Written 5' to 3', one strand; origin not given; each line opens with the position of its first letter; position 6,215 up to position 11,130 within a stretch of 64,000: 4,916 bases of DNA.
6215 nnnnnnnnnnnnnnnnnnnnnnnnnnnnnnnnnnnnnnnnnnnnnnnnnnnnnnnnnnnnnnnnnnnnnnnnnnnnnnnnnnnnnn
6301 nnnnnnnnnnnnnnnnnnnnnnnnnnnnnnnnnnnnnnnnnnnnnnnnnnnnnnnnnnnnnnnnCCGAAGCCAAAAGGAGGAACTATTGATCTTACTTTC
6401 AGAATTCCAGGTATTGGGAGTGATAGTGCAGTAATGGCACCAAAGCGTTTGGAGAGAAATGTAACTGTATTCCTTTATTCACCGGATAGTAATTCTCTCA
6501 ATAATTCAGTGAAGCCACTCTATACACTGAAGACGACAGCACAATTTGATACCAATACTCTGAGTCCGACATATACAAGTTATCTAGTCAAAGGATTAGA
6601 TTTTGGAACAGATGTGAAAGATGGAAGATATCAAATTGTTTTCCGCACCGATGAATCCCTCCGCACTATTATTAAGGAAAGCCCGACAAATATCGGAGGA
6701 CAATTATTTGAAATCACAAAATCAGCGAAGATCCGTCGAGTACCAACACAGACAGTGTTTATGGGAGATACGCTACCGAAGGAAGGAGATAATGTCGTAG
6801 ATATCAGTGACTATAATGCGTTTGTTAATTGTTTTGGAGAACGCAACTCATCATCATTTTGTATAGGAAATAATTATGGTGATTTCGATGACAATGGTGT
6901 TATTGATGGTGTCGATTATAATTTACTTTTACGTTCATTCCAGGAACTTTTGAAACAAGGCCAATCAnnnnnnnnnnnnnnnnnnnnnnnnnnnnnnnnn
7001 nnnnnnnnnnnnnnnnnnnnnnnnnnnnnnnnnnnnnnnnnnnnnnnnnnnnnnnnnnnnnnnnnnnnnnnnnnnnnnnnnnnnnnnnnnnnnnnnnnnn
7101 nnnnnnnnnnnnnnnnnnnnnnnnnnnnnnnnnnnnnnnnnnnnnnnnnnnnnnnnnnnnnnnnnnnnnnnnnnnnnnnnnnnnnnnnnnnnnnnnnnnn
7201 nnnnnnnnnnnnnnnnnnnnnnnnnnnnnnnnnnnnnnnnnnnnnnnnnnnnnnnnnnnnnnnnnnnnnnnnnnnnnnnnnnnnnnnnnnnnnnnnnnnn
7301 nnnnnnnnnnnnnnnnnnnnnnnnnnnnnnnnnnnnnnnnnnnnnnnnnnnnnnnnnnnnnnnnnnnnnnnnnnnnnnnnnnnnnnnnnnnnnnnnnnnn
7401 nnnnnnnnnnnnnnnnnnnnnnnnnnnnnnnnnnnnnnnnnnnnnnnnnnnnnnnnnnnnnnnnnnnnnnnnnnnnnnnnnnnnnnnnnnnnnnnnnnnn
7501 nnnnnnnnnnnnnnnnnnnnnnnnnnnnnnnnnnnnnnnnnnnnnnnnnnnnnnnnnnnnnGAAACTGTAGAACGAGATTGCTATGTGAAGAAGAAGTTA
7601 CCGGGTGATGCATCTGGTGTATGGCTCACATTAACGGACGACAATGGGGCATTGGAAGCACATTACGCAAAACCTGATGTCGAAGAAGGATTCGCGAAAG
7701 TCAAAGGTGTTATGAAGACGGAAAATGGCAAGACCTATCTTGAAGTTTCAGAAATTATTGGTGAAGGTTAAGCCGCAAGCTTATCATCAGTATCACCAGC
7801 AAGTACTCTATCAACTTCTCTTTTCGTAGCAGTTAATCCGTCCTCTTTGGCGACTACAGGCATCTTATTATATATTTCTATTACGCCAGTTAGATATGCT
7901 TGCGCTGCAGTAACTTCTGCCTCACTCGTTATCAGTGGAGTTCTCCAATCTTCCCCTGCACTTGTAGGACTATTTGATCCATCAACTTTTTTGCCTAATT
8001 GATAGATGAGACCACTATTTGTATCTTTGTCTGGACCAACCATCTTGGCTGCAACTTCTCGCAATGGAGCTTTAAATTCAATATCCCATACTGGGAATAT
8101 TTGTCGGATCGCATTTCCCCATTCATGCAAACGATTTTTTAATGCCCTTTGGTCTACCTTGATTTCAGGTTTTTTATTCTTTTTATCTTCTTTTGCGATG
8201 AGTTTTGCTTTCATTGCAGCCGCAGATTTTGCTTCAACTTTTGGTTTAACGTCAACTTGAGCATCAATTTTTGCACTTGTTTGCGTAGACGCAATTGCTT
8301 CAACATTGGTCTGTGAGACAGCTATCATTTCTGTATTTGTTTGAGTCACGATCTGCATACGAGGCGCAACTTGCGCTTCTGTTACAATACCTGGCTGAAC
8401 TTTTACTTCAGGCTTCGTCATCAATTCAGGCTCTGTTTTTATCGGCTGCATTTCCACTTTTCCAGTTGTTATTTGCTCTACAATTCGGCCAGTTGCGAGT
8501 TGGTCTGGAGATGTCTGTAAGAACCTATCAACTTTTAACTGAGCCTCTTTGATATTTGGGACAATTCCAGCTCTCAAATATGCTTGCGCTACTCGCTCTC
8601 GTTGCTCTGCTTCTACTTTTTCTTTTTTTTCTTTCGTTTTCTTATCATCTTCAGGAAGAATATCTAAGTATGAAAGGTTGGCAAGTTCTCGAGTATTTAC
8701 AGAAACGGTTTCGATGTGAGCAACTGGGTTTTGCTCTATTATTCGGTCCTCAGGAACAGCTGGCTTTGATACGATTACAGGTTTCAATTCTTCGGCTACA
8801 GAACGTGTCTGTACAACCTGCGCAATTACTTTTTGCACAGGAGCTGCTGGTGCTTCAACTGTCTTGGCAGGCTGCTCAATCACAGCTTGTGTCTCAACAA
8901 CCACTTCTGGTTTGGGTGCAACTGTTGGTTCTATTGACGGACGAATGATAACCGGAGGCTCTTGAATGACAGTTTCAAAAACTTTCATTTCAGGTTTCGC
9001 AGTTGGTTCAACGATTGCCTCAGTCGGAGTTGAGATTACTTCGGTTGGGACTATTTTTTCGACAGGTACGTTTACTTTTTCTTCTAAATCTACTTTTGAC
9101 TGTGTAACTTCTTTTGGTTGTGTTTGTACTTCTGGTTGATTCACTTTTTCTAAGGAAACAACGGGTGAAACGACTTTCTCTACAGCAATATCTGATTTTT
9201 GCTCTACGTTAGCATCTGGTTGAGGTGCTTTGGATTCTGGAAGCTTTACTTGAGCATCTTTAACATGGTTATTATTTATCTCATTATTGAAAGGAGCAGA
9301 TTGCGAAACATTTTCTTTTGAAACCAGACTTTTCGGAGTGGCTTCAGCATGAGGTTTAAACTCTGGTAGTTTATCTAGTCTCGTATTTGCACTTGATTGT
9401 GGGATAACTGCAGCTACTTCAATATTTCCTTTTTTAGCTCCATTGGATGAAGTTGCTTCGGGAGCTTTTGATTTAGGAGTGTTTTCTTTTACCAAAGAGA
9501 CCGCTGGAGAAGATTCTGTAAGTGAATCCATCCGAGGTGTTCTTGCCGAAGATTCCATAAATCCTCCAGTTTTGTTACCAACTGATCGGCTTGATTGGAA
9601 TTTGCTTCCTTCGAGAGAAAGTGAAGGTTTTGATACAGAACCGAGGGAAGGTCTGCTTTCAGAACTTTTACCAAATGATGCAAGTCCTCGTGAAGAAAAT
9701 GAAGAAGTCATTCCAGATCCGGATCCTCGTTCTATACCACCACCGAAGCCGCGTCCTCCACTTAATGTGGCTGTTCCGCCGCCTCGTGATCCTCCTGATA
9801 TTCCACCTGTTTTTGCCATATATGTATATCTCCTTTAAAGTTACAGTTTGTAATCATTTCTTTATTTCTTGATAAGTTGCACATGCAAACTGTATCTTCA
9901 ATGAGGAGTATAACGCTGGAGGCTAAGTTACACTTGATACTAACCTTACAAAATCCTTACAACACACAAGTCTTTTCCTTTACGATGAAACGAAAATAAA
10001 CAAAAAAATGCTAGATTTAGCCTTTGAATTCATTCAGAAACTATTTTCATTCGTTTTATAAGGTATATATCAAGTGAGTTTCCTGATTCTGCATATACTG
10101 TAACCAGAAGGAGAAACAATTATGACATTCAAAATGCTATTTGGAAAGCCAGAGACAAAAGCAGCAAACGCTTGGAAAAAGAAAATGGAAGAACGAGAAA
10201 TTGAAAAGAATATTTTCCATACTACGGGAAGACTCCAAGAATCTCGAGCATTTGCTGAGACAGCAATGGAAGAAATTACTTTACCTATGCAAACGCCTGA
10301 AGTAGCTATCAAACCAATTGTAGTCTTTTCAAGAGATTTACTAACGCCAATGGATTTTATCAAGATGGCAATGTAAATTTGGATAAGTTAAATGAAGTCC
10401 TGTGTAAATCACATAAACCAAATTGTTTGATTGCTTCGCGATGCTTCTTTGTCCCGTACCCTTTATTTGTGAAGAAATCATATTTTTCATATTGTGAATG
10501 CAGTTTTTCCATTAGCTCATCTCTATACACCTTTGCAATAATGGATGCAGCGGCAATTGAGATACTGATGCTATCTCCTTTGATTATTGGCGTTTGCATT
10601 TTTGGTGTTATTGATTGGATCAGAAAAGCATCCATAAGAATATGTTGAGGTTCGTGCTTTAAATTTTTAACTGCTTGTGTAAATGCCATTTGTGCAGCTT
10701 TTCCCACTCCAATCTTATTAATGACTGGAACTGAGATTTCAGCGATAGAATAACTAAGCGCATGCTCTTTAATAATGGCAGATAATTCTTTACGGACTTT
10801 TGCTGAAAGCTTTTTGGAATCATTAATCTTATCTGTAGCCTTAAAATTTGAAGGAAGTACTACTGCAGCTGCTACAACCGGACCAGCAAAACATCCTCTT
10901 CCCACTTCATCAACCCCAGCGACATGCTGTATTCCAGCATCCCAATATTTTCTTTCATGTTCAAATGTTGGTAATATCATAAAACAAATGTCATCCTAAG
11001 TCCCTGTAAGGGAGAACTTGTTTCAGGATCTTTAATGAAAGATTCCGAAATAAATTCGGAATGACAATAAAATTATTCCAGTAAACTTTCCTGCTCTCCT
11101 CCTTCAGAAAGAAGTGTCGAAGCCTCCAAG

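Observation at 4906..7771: Adjacent surface proteins sharing a Cys-containing dockerin-like module; one also carries a CAP/SCP domain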

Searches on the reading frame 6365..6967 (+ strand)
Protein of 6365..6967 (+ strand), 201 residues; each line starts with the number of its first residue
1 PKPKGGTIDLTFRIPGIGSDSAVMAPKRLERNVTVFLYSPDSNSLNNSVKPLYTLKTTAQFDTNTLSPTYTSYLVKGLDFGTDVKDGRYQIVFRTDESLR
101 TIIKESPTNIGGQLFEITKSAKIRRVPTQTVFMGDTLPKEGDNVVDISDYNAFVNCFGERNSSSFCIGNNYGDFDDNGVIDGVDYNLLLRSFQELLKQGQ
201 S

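Call 9: search_solved_structures(query=window:6365-6967:+, max_evalue=10, show_alignments=3)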
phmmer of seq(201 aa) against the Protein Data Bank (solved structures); distinct sequences matched with E-value up to 10: 1.
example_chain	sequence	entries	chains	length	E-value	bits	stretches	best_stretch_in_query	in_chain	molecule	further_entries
2hps_A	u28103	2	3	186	0.7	12.8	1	99-191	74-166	coelenterazine-binding protein with bound coelenterazine | Coelenterazine-binding protein ca-bound apo form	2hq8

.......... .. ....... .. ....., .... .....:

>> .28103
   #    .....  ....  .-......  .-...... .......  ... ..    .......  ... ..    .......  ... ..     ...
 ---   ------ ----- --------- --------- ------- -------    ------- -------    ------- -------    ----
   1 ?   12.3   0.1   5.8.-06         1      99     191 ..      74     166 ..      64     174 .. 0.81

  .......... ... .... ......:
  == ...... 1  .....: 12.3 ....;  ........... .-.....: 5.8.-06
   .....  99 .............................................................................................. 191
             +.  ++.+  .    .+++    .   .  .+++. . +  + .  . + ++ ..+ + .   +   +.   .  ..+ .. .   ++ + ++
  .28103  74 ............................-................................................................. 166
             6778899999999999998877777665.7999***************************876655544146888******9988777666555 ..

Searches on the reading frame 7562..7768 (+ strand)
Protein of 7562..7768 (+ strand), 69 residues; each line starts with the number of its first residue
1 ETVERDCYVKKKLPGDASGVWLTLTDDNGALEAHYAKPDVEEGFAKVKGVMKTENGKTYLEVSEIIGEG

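Call 53: search_solved_structures(query=A6, max_evalue=10, show_alignments=2)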
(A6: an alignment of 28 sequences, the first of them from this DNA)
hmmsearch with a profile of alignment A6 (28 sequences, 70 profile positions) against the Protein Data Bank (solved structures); distinct sequences matched with E-value up to 10: 20.
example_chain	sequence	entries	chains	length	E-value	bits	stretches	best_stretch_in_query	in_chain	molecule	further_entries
7o1n_A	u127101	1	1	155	0.16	15.1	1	2-31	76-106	Neuropilin-1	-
1kex_A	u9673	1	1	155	0.16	15.1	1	2-31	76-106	Neuropilin-1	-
5ijr_A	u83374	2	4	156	0.16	15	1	2-31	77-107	Neuropilin-1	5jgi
3i97_A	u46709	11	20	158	0.16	15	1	2-31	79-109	Neuropilin-1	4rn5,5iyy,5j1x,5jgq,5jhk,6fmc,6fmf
2qqn_A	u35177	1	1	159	0.16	15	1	2-31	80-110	Neuropilin-1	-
5c7g_A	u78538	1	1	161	0.17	15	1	2-31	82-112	Neuropilin-1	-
7jjc_A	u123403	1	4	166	0.18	14.9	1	2-31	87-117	Neuropilin-1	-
4deq_A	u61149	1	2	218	0.27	14.3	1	2-31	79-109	Neuropilin-1, Vascular endothelial growth factor A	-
8c5g_A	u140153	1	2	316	0.39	13.8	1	2-31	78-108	Neuropilin-1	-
9s56_A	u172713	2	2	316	0.39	13.8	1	2-31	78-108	Neuropilin-1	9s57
9eou_A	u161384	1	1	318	0.39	13.8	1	2-31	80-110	Neuropilin-1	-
2qqi_A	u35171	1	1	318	0.4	13.8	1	2-31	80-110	Neuropilin-1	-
8pfe_A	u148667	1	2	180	0.43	13.7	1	2-31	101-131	Neuropilin-1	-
4yxy_A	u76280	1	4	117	0.44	13.6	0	32-45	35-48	dTor_9x31L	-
2qqm_A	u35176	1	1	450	0.55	13.3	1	2-31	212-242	Neuropilin-1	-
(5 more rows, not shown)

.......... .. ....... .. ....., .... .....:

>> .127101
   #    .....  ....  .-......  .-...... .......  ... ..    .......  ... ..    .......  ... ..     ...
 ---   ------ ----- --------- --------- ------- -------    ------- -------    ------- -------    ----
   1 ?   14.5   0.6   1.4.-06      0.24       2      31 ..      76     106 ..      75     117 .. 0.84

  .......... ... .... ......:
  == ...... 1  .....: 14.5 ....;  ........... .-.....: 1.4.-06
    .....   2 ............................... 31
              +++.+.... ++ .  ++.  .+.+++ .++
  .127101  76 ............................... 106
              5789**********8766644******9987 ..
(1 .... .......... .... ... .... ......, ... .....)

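Call 68: predict_structure(alignment_id=A6)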
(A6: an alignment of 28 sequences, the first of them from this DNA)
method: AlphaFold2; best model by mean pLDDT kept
length: 69 residues; sequences in the alignment: 28
mean_pLDDT: 93.6   pTM: 0.77
mean pLDDT of the five models: 93.6, 91.9, 91.0, 90.9, 90.7
residues with pLDDT >= 90: 58; 70-90: 10; 50-70: 1; < 50: 0
segments of 3 or more residues with pLDDT < 50: none
pLDDT, mean of each block of 10 residues (from residue 1): 95 88 96 94 96 95 91
secondary structure, 60 per line:
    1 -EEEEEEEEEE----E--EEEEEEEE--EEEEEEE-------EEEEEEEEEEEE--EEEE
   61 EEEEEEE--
elements in order: E2-11 E19-26 E29-35 E43-54 E57-67
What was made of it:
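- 7562..7768 (+): B: C-terminal OB-fold domain (aa 476-544), conserved in B-type proteins. AF2 pLDDT 93.6, five strands (call 68).
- On OB fold (C-terminal domain of B): The AF2 model has five strands and pLDDT 93.6 (call 68).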

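Call 70: fold_search(model_id=the predicted structure, library=pdb)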
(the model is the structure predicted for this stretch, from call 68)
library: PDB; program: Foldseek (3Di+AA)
matches with E <= 10: 884; with E <= 0.001: 0
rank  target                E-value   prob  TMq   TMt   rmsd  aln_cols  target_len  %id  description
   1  1u5k_B                7.8e-03  1.00  0.66  0.24   3.5        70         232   21  Recombinational repair protein RecO (released 2004-10-26)
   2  8rk2_B                1.2e-02  1.00  0.63  0.41   3.5        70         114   17  Human Replication protein A (RPA; trimeric core) - ssDNA complex (released 2024-04-24)
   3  9jkl                  1.3e-02  1.00  0.70  0.12   2.9        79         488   19  LYSYL-TRNA SYNTHETASE(LysRS) COMPLEXED WITH LYSINE (released 2025-09-10)
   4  4jcv_E                1.8e-02  1.00  0.64  0.25   3.6        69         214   20  Crystal structure of the RecOR complex in an open conformation (released 2013-08-07)
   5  4gop_B                1.9e-02  1.00  0.70  0.43   2.6        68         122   13  Structure and Conformational Change of a Replication Protein A Heterotrimer Bound to ssDNA (released 2012-11-28)
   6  1w3s_A                2.0e-02  1.00  0.65  0.23   3.7        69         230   20  The crystal structure of RecO from Deinococcus radiodurans. (released 2005-02-23)
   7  1l1o_B                2.1e-02  1.00  0.64  0.39   3.7        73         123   14  Structure of the human Replication Protein A (RPA) trimerization core (released 2002-06-05)
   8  9dhk_E                2.5e-02  1.00  0.63  0.35   3.8        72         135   17  RMI1-RMI2 bound to cyclic peptide L3 (released 2025-07-02)
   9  4joi_B                2.5e-02  1.00  0.61  0.33   3.8        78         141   13  Crystal structure of the human telomeric Stn1-Ten1 complex (released 2013-05-29)
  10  4jcv_F                2.5e-02  1.00  0.63  0.24   3.6        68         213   19  Crystal structure of the RecOR complex in an open conformation (released 2013-08-07)
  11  4o2d_A                3.0e-02  1.00  0.77  0.11   3.1        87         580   15  Crystal structure of aspartyl-tRNA synthetase from Mycobacterium smegmatis with bound aspartic acid (released 2014-01-22)
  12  2pi2_D                3.2e-02  1.00  0.72  0.43   2.6        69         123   16  Full-length Replication protein A subunits RPA14 and RPA32 (released 2007-10-16)
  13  2pi2_B                3.2e-02  1.00  0.72  0.43   2.6        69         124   16  Full-length Replication protein A subunits RPA14 and RPA32 (released 2007-10-16)
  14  3kdf_D                3.6e-02  1.00  0.72  0.45   2.6        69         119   16  X-ray Crystal Structure of the Human Replication Protein A Complex from Wheat Germ Cell Free Expression (released 2009-12-01)
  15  9pd4_O                3.6e-02  1.00  0.73  0.28   2.5        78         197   14  NER dual incision complex - DuIM (released 2026-02-18)
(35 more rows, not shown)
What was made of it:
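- On OB fold (C-terminal domain of B): All top Foldseek hits are OB folds (RecO, RPA32, aaRS N-domains) at TM 0.6-0.78, but E is 8e-3 or weaker (call 70).
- Tried and rejected: The fold had to come from AF2 (calls 68, 70).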

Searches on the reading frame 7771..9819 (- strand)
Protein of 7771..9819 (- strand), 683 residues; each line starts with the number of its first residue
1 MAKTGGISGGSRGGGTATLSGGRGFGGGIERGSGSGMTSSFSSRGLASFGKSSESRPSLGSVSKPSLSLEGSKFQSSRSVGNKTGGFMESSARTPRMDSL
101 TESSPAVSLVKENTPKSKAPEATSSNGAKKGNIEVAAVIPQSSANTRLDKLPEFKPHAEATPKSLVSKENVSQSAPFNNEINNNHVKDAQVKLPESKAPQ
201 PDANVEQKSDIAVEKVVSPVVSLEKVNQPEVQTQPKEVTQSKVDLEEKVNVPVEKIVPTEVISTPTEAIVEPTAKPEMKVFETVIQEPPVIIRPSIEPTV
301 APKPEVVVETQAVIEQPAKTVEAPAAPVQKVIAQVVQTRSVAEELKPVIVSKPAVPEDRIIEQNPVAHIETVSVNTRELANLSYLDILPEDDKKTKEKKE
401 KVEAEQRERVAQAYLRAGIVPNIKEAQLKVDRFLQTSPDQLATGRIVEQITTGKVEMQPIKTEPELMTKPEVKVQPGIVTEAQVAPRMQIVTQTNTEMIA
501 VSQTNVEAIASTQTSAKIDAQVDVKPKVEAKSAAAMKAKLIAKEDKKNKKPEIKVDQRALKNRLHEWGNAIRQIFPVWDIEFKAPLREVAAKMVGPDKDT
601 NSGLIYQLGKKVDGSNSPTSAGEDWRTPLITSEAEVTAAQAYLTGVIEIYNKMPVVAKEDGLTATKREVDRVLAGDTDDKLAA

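Call 4: search_protein_families(library=pfam, proteins=[window:7771-9819:-], max_evalue=1)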
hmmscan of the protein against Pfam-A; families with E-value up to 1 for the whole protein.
window:7771-9819:- (683 aa): 0 families

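Call 85: search_protein_families(library=ncbifam, proteins=[window:7771-9819:-], max_evalue=0.1)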
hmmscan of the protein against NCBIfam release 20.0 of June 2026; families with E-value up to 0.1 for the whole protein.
window:7771-9819:- (683 aa): 0 families
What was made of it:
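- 7768..9819 (-): Convergent neighbour: 683-aa low-complexity protein with no signal peptide and a conserved C-terminal region. It is always adjacent to B in related genomes. Whether it belongs to the system is unknown. No Pfam or NCBIfam hit (calls 4, 85).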

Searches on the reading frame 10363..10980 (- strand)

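Call 17: search_protein_families(library=pfam, proteins=[window:10363-10980:-], max_evalue=0.001)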
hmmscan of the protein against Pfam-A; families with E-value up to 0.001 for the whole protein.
window:10363-10980:- (206 aa): 1 family
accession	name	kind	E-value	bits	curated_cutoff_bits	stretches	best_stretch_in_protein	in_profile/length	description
PF01351.25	RNase_HII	-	5.5e-40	137.8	25.8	1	21-198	1-197/199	Ribonuclease HII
